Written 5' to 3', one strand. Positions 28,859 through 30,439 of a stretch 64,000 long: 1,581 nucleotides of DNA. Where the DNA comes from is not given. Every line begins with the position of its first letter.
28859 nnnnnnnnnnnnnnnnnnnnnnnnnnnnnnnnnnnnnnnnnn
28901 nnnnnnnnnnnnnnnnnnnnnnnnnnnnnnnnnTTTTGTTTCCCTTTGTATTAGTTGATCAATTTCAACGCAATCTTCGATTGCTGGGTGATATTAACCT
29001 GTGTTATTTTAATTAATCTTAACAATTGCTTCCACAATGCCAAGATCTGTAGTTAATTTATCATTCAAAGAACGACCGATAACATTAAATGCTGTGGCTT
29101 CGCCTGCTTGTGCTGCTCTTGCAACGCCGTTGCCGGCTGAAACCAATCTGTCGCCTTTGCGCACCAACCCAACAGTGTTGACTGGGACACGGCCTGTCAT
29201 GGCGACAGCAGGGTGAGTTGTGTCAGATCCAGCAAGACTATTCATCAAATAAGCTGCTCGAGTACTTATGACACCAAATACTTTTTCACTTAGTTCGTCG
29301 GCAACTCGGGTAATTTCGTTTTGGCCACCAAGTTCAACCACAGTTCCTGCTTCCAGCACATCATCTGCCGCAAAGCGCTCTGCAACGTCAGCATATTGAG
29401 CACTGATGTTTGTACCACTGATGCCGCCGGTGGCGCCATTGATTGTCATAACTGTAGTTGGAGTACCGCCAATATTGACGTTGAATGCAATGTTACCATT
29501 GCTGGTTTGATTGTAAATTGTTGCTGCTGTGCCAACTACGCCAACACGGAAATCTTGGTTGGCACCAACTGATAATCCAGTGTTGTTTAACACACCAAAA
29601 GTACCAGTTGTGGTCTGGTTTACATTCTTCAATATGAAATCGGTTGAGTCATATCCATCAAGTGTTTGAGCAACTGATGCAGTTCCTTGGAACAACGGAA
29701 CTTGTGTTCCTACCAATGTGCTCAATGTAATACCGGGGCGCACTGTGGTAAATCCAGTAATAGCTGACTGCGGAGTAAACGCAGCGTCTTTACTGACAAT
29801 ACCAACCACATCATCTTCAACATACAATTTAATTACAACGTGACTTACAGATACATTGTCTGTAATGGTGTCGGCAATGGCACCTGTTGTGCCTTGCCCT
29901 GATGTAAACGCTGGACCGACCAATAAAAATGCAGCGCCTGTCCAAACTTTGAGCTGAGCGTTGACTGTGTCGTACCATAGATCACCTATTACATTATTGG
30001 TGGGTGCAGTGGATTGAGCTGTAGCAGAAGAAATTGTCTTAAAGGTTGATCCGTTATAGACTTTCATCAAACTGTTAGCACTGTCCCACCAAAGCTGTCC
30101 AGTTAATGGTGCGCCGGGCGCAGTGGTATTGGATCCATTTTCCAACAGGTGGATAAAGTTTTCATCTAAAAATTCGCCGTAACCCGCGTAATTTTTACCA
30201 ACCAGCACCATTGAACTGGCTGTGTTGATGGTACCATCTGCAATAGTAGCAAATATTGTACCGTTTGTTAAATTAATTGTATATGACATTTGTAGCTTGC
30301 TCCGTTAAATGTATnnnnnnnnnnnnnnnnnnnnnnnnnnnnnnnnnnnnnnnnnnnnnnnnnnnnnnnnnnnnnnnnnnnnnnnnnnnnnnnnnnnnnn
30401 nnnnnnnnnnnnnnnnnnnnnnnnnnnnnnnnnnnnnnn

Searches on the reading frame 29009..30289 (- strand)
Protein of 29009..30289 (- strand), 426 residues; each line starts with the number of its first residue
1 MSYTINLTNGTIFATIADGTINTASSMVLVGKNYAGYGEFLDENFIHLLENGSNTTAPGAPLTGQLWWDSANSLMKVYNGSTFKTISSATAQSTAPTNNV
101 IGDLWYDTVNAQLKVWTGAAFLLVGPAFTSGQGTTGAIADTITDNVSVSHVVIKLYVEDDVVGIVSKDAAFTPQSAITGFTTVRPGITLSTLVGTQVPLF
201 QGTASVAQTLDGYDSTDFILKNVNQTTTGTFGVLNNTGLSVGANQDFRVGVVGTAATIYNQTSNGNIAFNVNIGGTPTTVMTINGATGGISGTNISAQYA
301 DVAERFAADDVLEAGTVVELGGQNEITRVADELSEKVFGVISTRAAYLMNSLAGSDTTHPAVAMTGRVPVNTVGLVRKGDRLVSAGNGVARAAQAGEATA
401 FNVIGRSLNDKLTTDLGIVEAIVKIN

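Call 11: search_protein_families(library=pfam, proteins=[window:29009-30289:-], max_evalue=0.01)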
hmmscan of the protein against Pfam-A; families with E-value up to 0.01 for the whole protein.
window:29009-30289:- (426 aa): 1 family
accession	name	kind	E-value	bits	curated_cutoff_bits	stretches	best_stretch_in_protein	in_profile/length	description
PF11962.13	Peptidase_G2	-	0.00066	19.6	25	1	286-351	38-99/228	Peptidase_G2, IMC autoproteolytic cleavage domain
